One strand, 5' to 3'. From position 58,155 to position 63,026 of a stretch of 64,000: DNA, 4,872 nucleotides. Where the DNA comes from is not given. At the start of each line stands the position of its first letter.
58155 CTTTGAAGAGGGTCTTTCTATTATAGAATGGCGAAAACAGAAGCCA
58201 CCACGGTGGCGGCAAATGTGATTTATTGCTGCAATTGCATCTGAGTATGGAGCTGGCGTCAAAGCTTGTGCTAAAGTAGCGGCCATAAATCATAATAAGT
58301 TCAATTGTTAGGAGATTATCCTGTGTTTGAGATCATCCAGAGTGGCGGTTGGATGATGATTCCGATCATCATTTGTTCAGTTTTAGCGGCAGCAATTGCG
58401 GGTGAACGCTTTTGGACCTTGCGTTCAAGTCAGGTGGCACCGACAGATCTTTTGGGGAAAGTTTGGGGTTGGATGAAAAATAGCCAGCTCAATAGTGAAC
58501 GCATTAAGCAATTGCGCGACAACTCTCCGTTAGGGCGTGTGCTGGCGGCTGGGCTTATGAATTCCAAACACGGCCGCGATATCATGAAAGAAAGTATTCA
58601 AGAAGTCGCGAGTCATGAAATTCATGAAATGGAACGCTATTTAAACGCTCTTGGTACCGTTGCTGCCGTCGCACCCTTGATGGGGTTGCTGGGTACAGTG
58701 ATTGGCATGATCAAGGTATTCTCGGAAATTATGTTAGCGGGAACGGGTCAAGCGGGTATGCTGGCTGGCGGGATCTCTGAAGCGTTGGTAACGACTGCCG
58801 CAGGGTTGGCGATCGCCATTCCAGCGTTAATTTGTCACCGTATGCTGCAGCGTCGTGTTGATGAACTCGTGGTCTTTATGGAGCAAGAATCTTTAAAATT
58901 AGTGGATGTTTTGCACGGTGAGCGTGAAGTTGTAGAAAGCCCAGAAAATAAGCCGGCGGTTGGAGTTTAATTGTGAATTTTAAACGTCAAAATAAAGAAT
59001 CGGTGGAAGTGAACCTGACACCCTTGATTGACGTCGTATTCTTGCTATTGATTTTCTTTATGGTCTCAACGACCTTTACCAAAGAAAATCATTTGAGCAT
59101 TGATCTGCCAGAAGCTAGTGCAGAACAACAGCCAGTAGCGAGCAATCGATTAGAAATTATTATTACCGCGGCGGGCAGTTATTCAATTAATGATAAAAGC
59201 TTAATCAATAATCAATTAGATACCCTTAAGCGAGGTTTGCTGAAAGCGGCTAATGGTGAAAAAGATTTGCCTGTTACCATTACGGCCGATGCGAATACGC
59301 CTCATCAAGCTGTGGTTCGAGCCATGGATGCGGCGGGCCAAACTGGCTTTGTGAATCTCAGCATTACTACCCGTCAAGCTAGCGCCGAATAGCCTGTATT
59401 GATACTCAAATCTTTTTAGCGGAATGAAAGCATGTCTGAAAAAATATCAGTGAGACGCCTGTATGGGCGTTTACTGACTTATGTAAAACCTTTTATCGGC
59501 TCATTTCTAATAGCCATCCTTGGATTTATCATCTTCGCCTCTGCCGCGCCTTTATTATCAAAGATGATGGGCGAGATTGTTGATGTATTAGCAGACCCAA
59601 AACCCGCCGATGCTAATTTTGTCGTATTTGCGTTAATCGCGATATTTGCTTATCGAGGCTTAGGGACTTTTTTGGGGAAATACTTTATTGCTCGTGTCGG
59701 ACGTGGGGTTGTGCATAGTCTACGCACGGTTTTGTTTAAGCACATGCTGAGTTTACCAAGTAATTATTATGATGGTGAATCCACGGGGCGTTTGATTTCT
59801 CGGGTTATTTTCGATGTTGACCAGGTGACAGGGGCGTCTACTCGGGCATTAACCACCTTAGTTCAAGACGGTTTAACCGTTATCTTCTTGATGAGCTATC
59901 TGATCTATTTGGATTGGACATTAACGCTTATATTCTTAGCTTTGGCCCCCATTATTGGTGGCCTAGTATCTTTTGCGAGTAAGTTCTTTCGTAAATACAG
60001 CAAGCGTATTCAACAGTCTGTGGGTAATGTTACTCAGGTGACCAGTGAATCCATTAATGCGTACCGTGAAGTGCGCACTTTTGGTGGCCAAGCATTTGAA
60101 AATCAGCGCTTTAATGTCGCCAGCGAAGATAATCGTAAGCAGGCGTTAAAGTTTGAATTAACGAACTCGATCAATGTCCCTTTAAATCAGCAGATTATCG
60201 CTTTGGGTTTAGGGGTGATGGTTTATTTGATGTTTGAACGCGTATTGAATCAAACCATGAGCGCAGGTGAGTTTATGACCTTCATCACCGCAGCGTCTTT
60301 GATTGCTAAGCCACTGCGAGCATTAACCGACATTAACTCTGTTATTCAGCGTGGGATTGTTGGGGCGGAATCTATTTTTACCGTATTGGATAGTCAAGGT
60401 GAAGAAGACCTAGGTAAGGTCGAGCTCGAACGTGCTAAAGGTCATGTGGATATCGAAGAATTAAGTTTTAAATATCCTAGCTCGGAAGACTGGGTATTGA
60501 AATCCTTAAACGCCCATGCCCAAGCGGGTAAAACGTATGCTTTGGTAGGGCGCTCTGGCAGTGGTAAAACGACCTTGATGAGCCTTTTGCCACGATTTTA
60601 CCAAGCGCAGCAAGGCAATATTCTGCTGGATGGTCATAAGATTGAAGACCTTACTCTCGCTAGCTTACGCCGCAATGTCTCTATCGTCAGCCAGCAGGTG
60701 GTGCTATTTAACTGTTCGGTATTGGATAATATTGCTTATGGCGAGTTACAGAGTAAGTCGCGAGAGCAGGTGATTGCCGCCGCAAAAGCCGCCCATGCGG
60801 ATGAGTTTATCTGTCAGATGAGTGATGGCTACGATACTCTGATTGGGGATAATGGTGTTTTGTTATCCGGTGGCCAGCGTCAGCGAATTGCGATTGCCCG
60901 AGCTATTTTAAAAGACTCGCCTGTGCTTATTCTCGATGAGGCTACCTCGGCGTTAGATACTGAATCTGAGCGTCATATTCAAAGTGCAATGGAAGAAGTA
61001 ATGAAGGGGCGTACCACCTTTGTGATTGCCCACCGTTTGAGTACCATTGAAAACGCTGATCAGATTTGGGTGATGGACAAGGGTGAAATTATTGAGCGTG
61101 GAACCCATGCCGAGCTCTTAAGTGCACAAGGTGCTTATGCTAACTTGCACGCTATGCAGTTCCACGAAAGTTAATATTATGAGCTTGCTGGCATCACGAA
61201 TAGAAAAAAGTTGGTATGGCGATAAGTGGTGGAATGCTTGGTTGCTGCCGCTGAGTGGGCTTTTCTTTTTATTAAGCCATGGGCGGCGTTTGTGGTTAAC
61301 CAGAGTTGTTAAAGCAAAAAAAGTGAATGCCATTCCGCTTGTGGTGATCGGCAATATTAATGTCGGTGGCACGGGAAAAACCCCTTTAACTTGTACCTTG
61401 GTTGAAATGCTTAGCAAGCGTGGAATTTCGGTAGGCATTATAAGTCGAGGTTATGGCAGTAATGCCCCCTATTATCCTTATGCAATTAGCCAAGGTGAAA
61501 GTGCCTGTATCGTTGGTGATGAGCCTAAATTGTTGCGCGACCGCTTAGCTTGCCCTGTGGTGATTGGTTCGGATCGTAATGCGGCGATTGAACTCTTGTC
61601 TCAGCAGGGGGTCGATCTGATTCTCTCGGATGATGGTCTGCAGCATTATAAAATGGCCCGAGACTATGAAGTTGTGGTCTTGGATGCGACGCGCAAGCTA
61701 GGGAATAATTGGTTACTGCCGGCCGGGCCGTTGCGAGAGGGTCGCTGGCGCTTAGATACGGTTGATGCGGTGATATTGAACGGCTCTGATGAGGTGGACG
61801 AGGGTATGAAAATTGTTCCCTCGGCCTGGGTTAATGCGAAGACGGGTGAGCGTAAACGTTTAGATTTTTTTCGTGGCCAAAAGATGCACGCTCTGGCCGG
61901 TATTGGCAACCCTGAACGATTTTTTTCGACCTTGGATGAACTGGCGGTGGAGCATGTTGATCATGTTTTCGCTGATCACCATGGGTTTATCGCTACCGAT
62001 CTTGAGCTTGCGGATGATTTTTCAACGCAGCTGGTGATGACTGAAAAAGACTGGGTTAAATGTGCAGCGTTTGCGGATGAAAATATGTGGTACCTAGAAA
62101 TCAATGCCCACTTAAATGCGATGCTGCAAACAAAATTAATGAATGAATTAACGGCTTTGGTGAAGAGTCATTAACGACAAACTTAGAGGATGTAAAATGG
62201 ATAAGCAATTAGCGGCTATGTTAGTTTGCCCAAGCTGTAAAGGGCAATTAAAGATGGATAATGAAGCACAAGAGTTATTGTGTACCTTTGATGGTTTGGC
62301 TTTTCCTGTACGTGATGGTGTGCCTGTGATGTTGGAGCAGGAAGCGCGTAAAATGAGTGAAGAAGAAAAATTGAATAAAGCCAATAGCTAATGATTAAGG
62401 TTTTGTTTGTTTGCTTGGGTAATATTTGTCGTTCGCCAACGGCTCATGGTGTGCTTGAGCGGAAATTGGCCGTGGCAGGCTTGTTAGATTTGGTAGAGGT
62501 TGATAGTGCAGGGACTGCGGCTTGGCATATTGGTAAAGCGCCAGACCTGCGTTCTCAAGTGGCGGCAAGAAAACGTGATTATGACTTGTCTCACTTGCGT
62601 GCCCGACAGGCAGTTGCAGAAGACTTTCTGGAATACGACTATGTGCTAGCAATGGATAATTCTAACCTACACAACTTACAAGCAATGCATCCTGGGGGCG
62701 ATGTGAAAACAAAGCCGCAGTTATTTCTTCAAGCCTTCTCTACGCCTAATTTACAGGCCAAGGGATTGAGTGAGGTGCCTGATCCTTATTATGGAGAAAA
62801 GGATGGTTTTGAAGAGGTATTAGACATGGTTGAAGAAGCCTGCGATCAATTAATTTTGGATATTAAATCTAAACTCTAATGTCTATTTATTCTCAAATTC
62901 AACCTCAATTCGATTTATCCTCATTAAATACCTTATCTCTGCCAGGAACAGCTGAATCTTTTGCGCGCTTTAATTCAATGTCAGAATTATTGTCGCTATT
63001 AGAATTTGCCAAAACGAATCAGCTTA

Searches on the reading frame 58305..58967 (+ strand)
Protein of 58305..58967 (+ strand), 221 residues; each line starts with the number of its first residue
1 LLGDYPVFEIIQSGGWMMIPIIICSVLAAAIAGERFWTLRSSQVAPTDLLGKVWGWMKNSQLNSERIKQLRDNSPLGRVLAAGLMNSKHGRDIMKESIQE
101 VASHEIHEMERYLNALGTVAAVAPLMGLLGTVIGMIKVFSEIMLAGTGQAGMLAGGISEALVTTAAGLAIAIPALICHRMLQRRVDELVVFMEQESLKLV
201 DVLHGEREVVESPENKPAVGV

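Call 41: search_protein_families(library=pfam, proteins=[window:58305-58967:+], max_evalue=0.00001)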
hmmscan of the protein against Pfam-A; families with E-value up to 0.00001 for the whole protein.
window:58305-58967:+ (221 aa): 1 family
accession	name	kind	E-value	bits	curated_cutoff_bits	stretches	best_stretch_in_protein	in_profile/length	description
PF01618.21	MotA_ExbB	-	1.1e-34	119.4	22.9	1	73-193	3-126/127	MotA/TolQ/ExbB proton channel family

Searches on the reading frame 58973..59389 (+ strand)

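Call 41: search_protein_families(library=pfam, proteins=[window:58973-59389:+], max_evalue=0.00001)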
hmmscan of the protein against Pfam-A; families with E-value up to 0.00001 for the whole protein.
window:58973-59389:+ (139 aa): 1 family
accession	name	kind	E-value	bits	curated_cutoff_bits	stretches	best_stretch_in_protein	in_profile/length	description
PF02472.21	ExbD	-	8.2e-33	113.6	25.4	1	7-135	2-127/128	Biopolymer transport protein ExbD/TolR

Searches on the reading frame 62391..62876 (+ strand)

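Call 41: search_protein_families(library=pfam, proteins=[window:62391-62876:+], max_evalue=0.00001)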
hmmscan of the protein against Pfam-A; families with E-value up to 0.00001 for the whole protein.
window:62391-62876:+ (162 aa): 1 family
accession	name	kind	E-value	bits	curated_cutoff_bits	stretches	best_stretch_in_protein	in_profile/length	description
PF01451.26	LMWPc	-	5e-38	131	23.2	1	4-154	1-143/144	Low molecular weight phosphotyrosine protein phosphatase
